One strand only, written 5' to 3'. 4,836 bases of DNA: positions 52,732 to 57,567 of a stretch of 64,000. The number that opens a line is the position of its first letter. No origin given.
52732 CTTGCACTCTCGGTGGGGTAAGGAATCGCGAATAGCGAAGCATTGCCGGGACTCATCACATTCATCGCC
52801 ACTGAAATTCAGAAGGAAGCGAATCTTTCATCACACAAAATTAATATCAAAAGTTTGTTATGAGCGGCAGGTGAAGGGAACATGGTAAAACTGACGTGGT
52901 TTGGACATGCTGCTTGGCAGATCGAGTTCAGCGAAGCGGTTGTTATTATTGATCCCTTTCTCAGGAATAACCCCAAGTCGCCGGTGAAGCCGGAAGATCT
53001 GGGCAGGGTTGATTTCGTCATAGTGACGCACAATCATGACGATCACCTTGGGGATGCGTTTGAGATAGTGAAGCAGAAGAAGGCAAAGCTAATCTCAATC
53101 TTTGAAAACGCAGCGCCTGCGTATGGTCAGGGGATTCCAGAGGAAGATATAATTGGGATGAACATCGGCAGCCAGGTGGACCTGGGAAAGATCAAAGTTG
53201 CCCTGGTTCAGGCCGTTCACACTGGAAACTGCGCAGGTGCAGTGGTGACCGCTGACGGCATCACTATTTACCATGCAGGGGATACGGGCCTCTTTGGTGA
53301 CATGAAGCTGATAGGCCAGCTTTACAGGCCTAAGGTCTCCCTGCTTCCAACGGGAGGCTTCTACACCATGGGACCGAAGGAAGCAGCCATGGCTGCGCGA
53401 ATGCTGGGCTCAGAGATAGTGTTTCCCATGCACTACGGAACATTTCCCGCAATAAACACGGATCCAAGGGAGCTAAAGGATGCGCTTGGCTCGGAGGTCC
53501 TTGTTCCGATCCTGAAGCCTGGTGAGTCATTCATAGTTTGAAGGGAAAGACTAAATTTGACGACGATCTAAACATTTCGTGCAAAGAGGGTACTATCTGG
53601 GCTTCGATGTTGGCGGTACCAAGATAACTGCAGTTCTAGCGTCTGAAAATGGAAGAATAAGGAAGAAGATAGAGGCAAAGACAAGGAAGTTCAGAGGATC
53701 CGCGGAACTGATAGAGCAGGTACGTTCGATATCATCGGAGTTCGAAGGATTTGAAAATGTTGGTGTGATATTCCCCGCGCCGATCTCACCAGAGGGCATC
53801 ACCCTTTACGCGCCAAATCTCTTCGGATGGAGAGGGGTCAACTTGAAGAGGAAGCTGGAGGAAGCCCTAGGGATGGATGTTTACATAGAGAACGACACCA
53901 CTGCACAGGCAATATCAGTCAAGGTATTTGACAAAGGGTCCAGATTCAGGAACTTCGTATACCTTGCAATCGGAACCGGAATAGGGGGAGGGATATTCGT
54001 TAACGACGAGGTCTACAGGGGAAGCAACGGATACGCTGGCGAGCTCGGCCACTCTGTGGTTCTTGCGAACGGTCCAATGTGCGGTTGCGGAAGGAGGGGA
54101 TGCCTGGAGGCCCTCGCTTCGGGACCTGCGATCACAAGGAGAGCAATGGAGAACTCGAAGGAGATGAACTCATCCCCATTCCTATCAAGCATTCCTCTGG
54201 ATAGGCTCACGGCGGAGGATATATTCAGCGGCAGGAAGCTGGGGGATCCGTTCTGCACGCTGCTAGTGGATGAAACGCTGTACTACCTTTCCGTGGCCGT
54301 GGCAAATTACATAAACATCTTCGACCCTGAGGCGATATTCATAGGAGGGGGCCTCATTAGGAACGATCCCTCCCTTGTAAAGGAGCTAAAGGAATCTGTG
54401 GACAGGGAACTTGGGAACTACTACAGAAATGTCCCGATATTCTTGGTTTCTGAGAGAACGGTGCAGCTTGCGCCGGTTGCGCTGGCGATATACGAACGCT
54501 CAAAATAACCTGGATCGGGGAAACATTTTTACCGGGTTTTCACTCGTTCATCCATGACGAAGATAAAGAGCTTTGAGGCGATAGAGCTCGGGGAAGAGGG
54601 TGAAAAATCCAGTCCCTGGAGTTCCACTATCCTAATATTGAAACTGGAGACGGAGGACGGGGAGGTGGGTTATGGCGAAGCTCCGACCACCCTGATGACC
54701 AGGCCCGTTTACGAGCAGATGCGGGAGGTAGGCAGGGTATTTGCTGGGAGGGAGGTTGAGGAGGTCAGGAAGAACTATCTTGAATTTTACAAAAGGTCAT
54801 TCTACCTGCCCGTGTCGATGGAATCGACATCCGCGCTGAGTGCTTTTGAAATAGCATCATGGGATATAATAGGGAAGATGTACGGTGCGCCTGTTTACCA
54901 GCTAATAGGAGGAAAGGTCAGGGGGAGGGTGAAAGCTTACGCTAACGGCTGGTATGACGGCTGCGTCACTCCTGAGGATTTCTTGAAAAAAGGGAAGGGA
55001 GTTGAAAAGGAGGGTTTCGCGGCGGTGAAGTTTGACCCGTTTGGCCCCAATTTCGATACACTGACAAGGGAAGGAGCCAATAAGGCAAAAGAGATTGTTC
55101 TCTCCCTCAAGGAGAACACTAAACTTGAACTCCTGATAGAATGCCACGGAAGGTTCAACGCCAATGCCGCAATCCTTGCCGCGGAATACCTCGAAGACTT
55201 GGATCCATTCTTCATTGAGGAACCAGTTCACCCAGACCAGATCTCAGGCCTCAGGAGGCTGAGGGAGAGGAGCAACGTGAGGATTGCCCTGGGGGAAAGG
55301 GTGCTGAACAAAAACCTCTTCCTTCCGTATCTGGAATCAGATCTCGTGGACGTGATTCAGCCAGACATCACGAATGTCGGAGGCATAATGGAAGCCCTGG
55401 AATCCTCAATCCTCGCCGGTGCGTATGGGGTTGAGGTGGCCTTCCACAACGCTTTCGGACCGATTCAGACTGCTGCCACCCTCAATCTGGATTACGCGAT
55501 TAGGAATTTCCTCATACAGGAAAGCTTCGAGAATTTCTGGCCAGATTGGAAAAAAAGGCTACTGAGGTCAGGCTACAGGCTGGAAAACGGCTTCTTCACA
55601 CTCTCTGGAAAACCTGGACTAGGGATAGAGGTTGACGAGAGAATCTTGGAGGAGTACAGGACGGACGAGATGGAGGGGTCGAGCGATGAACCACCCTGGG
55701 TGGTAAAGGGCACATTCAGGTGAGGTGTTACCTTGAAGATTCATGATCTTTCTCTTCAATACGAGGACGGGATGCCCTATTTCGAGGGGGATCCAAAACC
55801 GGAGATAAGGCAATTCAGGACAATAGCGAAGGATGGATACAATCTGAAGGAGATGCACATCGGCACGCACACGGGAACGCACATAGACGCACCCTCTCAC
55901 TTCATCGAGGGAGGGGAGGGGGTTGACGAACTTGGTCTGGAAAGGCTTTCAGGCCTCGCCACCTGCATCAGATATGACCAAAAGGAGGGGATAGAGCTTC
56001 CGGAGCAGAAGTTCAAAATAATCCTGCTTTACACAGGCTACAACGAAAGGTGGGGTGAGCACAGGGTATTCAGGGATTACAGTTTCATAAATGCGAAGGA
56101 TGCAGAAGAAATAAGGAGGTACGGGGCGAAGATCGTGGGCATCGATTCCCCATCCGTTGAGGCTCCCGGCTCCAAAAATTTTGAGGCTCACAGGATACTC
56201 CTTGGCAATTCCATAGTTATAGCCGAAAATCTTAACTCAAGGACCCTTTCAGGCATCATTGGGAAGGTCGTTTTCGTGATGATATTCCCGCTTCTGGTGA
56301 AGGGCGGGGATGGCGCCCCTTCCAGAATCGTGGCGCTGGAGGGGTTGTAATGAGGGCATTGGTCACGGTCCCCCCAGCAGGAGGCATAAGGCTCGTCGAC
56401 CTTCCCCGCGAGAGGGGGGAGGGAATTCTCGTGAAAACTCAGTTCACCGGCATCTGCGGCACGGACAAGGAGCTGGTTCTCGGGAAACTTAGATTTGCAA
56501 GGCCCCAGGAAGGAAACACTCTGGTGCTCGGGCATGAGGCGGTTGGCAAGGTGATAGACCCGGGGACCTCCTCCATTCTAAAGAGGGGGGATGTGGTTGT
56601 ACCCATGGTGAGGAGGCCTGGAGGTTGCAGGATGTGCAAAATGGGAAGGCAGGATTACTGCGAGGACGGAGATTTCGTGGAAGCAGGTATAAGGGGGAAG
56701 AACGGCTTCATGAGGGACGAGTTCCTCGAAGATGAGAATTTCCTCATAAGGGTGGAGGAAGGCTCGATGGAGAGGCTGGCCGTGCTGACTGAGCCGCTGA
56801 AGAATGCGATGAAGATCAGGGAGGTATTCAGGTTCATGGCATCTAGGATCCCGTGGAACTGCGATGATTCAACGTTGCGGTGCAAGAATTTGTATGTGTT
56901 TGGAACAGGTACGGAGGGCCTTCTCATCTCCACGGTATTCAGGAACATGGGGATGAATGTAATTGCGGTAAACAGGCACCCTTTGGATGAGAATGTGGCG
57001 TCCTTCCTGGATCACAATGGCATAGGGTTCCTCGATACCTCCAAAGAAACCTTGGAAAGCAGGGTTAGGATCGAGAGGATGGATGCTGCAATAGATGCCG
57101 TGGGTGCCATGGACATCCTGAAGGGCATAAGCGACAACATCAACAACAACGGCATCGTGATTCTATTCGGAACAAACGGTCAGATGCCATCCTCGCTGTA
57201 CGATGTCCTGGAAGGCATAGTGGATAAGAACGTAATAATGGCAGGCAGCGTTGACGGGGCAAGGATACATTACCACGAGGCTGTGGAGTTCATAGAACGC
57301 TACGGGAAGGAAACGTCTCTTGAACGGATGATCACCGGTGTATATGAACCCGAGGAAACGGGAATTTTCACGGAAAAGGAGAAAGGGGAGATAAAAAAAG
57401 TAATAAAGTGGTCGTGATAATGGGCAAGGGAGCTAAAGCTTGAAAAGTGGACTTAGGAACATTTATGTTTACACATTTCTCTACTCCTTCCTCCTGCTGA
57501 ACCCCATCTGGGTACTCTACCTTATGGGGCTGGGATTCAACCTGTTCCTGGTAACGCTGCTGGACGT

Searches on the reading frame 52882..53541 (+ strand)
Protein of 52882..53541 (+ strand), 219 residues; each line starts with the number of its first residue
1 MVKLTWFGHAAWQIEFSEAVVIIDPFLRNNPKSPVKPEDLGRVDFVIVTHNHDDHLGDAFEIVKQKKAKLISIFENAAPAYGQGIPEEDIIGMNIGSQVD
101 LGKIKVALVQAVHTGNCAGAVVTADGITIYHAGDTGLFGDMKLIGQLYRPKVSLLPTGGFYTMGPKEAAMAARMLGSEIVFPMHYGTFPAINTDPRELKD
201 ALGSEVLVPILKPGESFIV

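Call 75: search_protein_families(library=pfam, proteins=[window:52882-53541:+], max_evalue=0.0001)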
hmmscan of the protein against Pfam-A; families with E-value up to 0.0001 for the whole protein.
window:52882-53541:+ (219 aa): 3 families
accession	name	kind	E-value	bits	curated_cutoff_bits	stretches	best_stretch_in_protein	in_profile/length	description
PF13483.12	Lactamase_B_3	-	1.4e-21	77.6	24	1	3-184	1-160/160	Beta-lactamase superfamily domain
PF12706.13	Lactamase_B_2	-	6.3e-21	75.3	27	1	21-185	3-200/200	Beta-lactamase superfamily domain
PF00753.33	Lactamase_B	-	3.2e-11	44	22.7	1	5-184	2-196/196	Metallo-beta-lactamase superfamily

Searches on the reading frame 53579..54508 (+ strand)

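Call 75: search_protein_families(library=pfam, proteins=[window:53579-54508:+], max_evalue=0.0001)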
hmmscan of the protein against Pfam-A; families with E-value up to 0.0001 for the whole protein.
window:53579-54508:+ (309 aa): 1 family
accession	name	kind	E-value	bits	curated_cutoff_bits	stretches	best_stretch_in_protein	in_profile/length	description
PF00480.26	ROK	-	1.1e-59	202.9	22.9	1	6-287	1-271/294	ROK family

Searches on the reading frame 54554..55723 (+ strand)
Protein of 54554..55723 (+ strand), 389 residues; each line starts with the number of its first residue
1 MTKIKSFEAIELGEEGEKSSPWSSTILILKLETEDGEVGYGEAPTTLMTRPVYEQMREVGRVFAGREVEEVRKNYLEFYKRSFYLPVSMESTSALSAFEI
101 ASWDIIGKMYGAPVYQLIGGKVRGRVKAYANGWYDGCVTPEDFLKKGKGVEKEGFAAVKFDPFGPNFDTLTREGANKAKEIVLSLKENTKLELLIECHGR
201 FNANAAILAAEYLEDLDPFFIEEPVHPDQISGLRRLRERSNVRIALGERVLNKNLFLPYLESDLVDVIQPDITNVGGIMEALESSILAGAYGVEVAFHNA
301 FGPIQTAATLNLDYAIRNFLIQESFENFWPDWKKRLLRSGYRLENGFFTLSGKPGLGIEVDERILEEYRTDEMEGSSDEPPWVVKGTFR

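Call 75: search_protein_families(library=pfam, proteins=[window:54554-55723:+], max_evalue=0.0001)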
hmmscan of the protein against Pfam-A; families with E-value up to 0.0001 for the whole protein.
window:54554-55723:+ (389 aa): 2 families
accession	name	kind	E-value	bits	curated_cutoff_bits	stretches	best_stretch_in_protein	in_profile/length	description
PF13378.12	MR_MLE_C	-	5.4e-53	180.4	29.4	1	150-363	10-218/219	Enolase C-terminal domain-like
PF02746.21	MR_MLE_N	-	9.1e-11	42.4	22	1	25-119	27-117/117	Mandelate racemase / muconate lactonizing enzyme, N-terminal domain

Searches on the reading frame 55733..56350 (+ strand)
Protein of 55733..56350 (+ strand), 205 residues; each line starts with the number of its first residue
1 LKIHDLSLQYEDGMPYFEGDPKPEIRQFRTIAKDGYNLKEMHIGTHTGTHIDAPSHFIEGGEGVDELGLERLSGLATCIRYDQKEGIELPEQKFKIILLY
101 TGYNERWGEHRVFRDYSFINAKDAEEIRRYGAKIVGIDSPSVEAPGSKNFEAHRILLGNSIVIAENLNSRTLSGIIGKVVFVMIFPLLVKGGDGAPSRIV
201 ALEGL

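Call 75: search_protein_families(library=pfam, proteins=[window:55733-56350:+], max_evalue=0.0001)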
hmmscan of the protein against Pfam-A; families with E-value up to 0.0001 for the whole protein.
window:55733-56350:+ (205 aa): 1 family
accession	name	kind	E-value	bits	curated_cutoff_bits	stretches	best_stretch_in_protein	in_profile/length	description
PF04199.19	Cyclase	-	1.3e-19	71.3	23.1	1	5-144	2-142/142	Putative cyclase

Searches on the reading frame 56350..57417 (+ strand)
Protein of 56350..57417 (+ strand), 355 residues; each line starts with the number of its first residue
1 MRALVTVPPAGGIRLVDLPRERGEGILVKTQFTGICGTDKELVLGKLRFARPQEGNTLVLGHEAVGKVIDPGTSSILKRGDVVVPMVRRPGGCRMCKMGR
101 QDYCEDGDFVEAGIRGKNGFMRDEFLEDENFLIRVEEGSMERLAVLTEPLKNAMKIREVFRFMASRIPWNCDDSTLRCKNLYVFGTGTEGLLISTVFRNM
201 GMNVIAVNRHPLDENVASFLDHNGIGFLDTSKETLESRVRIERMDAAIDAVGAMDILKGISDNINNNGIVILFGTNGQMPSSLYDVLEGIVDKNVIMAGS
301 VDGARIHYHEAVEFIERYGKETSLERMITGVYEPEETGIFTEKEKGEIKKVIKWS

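Call 75: search_protein_families(library=pfam, proteins=[window:56350-57417:+], max_evalue=0.0001)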
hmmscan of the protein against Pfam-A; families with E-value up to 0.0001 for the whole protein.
window:56350-57417:+ (355 aa): 2 families
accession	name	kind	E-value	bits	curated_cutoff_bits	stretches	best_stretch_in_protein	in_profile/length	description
PF16912.11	Glu_dehyd_C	-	6.9e-18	65.3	34.9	1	143-353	3-210/211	Glucose dehydrogenase C-terminus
PF08240.17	ADH_N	-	2.7e-14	53.7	23.5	1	26-136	5-103/104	Alcohol dehydrogenase GroES-like domain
